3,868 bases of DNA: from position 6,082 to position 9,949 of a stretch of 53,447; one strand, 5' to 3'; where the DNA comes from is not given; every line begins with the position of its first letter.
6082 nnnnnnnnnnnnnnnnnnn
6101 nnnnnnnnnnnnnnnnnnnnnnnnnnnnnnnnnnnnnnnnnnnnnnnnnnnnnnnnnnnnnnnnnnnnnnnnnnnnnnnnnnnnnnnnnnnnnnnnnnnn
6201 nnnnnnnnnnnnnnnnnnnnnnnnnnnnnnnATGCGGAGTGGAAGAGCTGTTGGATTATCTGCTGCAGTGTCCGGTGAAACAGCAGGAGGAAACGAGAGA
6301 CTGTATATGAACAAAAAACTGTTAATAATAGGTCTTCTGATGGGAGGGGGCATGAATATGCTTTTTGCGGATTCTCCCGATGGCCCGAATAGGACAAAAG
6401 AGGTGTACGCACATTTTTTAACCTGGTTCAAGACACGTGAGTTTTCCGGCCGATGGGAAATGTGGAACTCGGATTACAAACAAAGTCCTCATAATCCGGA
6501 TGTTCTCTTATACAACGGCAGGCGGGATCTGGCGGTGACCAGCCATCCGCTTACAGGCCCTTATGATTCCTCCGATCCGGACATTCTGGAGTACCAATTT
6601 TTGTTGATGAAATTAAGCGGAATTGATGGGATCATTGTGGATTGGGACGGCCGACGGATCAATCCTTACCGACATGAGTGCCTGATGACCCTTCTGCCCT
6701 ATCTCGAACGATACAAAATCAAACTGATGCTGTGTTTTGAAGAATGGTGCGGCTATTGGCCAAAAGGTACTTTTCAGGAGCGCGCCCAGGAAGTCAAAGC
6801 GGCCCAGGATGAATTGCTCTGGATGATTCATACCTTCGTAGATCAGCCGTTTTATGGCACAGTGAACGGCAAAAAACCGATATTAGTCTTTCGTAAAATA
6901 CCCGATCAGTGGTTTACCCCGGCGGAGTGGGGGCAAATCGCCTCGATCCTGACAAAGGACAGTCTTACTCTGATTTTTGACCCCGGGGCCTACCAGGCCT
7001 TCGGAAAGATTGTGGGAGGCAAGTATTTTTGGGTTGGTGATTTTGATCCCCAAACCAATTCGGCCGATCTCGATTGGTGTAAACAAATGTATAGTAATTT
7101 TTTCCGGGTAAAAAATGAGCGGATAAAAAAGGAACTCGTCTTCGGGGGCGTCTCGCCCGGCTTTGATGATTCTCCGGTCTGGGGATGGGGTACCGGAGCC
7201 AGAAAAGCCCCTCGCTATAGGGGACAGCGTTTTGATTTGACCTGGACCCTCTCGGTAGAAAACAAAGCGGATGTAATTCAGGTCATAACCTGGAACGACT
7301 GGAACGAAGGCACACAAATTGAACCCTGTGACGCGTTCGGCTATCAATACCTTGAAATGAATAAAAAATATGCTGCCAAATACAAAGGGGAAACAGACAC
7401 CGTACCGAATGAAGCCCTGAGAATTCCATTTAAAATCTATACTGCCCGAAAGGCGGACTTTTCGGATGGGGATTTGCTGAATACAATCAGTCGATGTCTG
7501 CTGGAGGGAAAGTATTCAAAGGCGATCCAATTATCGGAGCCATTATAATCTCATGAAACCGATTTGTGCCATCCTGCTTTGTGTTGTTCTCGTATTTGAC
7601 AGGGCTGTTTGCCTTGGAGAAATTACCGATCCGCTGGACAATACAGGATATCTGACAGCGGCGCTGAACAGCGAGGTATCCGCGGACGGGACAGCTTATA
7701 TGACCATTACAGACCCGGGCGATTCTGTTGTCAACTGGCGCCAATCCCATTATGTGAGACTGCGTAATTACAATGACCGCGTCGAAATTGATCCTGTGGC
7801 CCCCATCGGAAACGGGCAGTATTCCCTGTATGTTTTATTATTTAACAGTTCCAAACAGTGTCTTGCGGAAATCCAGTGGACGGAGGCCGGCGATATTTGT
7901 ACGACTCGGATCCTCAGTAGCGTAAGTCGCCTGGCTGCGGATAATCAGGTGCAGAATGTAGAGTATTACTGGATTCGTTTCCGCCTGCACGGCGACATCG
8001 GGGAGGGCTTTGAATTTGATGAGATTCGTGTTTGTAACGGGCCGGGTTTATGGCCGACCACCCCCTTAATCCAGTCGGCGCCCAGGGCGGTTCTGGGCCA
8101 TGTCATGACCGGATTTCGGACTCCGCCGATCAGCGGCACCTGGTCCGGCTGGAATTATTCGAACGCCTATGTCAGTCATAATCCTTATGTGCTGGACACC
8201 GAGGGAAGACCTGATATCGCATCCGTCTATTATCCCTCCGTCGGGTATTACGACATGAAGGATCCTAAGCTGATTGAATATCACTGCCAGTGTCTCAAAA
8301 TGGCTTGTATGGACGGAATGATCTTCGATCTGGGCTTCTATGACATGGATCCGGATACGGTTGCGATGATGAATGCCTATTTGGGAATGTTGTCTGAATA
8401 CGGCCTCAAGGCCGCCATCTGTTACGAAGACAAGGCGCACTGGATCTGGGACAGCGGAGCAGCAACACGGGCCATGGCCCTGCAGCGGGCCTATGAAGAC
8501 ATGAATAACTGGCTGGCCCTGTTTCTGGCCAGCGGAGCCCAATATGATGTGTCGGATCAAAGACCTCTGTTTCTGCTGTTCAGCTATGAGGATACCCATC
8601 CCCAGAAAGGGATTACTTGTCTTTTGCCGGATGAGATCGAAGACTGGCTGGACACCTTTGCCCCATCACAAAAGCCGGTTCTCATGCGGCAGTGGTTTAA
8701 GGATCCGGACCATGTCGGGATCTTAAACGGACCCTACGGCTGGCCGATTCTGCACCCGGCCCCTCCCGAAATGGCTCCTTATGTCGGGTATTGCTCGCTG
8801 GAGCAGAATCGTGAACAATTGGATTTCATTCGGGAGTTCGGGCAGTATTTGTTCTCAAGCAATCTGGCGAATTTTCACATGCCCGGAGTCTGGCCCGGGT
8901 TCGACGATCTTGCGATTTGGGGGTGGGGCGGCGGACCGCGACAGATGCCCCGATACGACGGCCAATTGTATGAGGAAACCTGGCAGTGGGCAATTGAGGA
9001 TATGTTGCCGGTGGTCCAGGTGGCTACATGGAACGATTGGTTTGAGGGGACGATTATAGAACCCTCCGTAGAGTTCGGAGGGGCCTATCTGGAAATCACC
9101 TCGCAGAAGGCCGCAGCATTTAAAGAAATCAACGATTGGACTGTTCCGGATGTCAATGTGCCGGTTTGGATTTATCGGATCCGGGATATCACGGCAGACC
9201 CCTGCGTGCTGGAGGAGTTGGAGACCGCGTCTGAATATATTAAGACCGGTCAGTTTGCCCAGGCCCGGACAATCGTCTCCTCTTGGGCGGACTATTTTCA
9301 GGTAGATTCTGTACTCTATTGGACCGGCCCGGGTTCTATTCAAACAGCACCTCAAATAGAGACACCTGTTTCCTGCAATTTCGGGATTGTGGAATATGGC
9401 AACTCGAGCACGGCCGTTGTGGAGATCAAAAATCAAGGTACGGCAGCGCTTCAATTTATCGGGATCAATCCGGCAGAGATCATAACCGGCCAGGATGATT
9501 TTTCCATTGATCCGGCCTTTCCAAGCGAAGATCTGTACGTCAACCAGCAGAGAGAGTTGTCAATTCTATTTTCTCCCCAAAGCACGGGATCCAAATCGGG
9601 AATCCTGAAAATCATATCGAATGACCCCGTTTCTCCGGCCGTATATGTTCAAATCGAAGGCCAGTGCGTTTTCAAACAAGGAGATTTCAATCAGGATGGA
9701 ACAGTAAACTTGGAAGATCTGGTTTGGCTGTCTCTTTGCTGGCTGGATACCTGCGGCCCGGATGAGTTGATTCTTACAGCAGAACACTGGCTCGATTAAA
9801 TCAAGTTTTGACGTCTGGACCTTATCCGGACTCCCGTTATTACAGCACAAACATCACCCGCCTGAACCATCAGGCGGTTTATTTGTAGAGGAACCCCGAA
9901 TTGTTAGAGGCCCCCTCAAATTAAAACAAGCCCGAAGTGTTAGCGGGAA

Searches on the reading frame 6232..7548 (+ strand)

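Call 16: search_protein_families(library=pfam, proteins=[window:6232-7548:+], max_evalue=0.01)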
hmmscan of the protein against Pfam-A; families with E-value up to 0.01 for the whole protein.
window:6232-7548:+ (438 aa): 3 families
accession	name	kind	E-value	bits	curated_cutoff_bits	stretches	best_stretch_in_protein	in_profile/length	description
PF16317.11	Glyco_hydro_99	-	4e-15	56.2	33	2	301-375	243-319/341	Glycosyl hydrolase family 99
PF14307.12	Glyco_tran_WbsX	-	5.9e-09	36.3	25.1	1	287-376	255-349/350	Glycosyltransferase WbsX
PF03659.20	Glyco_hydro_71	-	5.7e-05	22.5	34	1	126-382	25-255/375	Glycosyl hydrolase family 71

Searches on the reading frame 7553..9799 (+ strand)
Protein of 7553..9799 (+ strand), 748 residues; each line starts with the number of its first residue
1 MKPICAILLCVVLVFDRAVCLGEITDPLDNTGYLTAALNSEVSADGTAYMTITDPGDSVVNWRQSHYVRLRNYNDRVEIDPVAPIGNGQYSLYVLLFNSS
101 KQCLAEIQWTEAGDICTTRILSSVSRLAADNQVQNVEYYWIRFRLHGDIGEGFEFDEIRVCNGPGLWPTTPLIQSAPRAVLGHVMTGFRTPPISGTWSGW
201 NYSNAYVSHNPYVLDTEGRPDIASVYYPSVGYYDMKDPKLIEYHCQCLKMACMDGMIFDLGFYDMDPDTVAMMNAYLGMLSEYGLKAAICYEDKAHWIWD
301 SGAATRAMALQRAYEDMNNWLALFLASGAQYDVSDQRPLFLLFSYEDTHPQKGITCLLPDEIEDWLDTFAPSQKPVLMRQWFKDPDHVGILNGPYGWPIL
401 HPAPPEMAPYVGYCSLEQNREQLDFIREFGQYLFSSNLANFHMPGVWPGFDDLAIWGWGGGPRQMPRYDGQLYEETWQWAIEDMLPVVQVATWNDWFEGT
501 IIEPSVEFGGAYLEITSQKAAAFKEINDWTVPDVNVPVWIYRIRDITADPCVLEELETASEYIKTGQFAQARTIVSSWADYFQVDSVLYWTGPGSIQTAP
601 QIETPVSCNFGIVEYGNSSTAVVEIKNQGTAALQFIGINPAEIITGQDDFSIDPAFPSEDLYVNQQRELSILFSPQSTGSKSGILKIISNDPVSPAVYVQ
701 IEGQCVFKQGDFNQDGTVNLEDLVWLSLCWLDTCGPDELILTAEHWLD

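Call 6: search_protein_families(library=pfam, proteins=[window:7553-9799:+], max_evalue=0.1)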
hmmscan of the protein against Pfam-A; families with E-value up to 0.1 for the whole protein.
window:7553-9799:+ (748 aa): 7 families
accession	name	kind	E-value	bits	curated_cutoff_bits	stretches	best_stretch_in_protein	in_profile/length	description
PF16317.11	Glyco_hydro_99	-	1.1e-15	58.1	33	2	434-507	237-309/341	Glycosyl hydrolase family 99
PF22544.2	HYDIN_VesB_CFA65-like_Ig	-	3e-07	31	25.5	1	600-703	1-99/100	HYDIN/CFA65/VesB-like, Ig-like domain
PF15780.11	ASH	-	8.8e-06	26.3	27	1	606-695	12-96/98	Abnormal spindle-like microcephaly-assoc'd, ASPM-SPD-2-Hydin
PF14307.12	Glyco_tran_WbsX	-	7.7e-05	22.8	25.1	1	485-515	319-349/350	Glycosyltransferase WbsX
PF22067.2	Cep192_D3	-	0.021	15.3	27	1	615-704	15-98/99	Cep192 domain 3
PF22073.2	Cep192_D4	-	0.034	14.8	35.5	1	609-690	12-95/112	Cep192 domain 4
PF03659.20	Glyco_hydro_71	-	0.047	12.9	34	1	469-504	206-240/375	Glycosyl hydrolase family 71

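Call 7: search_protein_families(library=ncbifam, proteins=[window:7553-9799:+], max_evalue=0.1)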
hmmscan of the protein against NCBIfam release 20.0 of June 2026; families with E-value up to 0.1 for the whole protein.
window:7553-9799:+ (748 aa): 1 family
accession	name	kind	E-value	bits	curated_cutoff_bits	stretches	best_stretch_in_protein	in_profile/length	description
NF012200.0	choice_anch_D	domain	8.8e-13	48.7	45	1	598-692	13-106/108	choice-of-anchor D domain-containing protein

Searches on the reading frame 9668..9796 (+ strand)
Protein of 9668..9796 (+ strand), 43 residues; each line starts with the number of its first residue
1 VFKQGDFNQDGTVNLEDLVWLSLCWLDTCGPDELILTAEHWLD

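Call 8: search_protein_families(library=pfam, proteins=[window:9668-9796:+], max_evalue=10)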
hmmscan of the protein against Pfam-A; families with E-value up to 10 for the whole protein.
seq(43 aa): 6 families
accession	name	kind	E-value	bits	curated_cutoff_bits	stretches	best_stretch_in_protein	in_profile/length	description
PF00036.39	EF-hand_1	-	0.0096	15.9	25.4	1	1-19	5-23/29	EF hand domain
PF13202.12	EF-hand_5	-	0.013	15.4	25.9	1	1-18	4-21/25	EF hand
PF00404.24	Dockerin_1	-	0.014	16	22.9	1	5-26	2-23/57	Dockerin type I domain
PF13405.12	EF-hand_6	-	0.039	14.1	25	1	1-19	5-23/30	EF-hand domain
PF13833.12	EF-hand_8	-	0.14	12.4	28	1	2-19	31-48/54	EF-hand domain pair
PF13499.12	EF-hand_7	-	0.19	12.6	30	1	1-20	7-27/67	EF-hand domain pair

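Call 9: search_protein_families(library=ncbifam, proteins=[window:9668-9796:+], max_evalue=10)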
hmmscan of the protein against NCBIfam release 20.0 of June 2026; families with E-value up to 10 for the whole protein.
seq(43 aa): 0 families
